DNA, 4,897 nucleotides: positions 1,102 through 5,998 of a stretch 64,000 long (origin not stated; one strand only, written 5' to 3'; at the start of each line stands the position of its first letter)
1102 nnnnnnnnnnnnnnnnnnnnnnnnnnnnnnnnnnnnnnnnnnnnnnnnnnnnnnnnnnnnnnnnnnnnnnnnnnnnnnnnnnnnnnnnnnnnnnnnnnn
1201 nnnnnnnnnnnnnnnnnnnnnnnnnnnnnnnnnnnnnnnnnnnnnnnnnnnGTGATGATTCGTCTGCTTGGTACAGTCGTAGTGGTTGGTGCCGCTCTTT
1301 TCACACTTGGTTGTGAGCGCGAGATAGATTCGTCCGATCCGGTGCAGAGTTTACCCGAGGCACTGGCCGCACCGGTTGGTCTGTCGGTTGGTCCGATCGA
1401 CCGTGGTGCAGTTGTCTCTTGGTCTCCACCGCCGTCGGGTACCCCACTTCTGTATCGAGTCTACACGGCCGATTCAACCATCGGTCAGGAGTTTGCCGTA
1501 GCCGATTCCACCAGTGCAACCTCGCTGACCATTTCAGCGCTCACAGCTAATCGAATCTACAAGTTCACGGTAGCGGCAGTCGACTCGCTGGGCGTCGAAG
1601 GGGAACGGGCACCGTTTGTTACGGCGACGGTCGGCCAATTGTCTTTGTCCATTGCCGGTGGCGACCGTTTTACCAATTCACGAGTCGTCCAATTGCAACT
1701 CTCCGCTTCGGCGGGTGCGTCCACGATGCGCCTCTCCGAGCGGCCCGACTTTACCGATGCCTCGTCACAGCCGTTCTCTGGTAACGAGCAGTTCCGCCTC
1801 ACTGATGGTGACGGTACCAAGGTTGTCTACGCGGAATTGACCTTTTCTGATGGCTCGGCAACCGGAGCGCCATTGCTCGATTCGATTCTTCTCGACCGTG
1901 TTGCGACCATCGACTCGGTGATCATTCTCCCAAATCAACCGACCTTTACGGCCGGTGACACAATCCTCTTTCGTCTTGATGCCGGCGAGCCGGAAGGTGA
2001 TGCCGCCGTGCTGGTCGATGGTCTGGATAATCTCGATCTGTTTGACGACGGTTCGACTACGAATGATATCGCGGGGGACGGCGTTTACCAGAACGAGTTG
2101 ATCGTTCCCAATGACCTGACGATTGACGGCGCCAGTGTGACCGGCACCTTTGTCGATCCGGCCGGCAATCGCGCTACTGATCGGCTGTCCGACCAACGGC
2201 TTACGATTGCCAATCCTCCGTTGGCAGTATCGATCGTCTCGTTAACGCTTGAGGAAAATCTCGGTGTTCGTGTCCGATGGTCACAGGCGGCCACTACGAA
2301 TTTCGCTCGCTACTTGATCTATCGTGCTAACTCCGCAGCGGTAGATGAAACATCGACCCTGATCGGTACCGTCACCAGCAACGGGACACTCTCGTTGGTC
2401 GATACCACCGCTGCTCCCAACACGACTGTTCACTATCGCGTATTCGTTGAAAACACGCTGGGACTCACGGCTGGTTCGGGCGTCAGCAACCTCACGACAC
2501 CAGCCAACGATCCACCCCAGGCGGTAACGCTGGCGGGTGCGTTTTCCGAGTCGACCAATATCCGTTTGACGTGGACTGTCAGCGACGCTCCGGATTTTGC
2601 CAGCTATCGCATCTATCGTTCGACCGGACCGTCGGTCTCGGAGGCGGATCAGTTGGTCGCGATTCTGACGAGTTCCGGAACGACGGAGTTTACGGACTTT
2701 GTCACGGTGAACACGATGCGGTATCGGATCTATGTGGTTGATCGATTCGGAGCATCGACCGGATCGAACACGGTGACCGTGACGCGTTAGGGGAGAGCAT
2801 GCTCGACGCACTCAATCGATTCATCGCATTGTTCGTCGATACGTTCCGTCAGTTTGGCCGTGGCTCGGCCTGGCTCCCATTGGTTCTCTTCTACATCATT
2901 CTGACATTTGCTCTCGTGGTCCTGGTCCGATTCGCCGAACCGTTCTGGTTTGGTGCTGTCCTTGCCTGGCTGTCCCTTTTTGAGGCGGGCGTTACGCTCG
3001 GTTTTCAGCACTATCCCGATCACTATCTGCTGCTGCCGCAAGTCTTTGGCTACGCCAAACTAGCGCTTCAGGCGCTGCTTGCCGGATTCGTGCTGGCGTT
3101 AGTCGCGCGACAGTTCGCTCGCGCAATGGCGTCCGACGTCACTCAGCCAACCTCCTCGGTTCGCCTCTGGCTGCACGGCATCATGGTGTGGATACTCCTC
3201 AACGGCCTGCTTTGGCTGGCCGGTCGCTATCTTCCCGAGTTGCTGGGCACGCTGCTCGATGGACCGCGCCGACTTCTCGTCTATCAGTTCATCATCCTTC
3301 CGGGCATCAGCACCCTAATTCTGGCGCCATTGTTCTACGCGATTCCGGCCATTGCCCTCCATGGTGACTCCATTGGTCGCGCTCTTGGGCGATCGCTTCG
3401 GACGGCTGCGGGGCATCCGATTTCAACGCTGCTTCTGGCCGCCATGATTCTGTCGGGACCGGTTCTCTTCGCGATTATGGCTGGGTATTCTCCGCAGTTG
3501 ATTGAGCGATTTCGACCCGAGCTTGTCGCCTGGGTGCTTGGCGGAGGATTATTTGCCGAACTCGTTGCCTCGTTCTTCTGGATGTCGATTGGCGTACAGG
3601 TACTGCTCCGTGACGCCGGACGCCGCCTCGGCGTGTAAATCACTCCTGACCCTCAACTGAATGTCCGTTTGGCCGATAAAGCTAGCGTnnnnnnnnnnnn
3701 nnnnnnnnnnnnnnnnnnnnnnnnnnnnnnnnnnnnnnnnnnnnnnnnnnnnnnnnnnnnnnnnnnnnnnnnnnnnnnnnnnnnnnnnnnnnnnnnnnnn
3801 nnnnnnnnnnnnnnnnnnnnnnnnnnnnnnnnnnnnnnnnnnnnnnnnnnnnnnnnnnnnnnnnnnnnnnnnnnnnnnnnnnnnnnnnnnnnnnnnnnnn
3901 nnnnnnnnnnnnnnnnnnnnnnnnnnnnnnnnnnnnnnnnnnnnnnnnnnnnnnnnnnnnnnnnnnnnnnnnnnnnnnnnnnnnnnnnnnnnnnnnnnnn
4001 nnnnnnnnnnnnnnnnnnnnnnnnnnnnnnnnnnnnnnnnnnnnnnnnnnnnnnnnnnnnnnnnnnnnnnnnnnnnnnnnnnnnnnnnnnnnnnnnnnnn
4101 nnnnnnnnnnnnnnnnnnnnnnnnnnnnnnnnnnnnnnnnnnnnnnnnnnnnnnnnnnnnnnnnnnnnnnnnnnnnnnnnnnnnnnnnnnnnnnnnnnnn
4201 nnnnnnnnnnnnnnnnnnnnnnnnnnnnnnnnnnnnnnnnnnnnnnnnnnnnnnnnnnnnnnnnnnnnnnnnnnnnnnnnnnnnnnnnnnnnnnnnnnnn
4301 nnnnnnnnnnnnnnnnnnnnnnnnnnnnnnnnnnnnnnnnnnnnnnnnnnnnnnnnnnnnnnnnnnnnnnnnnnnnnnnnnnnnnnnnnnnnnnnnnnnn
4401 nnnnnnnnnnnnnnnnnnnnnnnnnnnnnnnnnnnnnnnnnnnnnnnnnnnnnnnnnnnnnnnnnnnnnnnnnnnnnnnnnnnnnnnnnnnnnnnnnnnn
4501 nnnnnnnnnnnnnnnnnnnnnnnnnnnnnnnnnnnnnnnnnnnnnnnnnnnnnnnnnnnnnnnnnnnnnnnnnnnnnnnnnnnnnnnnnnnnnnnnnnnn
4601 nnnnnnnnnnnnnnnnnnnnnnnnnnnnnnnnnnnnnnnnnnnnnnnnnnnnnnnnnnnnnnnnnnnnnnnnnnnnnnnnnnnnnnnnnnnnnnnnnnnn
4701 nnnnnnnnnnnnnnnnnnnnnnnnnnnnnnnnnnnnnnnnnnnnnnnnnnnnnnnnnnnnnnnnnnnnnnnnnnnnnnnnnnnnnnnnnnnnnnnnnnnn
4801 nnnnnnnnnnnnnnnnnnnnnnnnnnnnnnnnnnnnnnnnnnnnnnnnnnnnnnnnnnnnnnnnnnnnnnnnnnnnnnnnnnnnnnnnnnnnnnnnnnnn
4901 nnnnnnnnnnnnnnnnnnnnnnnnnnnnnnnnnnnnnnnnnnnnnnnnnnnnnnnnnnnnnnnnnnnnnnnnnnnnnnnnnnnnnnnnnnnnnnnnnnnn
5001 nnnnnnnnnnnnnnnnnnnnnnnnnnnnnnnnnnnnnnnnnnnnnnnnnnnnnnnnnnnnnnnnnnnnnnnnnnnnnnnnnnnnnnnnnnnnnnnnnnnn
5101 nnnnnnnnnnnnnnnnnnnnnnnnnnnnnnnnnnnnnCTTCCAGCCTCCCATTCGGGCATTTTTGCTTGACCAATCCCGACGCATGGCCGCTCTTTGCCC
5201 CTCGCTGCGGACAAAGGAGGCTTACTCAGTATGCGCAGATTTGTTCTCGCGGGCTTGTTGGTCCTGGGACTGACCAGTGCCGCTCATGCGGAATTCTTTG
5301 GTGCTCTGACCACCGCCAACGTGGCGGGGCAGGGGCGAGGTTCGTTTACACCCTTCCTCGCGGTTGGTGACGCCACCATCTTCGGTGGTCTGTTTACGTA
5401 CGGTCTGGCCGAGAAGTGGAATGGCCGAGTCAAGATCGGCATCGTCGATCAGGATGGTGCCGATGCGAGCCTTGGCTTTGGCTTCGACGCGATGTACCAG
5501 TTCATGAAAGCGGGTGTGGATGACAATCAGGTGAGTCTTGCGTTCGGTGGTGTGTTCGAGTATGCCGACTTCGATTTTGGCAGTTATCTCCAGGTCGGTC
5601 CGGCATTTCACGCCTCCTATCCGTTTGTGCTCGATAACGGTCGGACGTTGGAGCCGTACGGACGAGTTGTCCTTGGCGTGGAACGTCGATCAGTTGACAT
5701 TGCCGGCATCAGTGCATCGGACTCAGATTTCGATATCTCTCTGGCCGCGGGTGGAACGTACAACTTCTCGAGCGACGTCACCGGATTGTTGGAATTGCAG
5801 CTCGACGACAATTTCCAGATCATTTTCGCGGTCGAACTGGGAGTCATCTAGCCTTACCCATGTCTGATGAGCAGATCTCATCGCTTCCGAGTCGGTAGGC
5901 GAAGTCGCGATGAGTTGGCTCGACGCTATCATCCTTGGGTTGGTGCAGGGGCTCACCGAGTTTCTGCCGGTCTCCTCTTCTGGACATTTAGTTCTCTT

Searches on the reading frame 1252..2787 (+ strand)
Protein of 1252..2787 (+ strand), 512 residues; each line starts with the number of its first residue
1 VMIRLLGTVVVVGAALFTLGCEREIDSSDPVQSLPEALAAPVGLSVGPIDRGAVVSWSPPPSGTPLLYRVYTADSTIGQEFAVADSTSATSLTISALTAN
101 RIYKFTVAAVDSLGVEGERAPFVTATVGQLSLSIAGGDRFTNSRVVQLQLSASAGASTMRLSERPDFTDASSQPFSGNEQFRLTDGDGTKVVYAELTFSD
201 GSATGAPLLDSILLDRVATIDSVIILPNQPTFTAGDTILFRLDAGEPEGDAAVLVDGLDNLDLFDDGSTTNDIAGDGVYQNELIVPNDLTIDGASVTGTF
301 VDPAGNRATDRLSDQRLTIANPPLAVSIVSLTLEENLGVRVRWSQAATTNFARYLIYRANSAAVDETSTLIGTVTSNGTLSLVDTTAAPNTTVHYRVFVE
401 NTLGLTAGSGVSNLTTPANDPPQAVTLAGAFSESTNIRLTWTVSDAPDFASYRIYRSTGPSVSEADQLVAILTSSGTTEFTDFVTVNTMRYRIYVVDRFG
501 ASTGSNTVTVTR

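Call 28: search_protein_families(library=pfam, proteins=[window:1252-2787:+], max_evalue=0.00001)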
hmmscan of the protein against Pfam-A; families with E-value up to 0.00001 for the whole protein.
window:1252-2787:+ (512 aa): 1 family
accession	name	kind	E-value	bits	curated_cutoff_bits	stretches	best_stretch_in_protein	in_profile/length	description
PF00041.27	fn3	-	9e-12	45.5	25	1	41-122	3-81/84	Fibronectin type III domain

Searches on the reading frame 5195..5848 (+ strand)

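Call 3: search_protein_families(library=pfam, proteins=[window:5195-5848:+], max_evalue=1)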
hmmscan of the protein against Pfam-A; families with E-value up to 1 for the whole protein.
window:5195-5848:+ (218 aa): 1 family
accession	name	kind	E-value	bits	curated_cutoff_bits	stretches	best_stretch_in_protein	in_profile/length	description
PF13505.12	OMP_b-brl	-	3.2e-05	24.6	28.7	1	21-200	6-149/175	Outer membrane protein beta-barrel domain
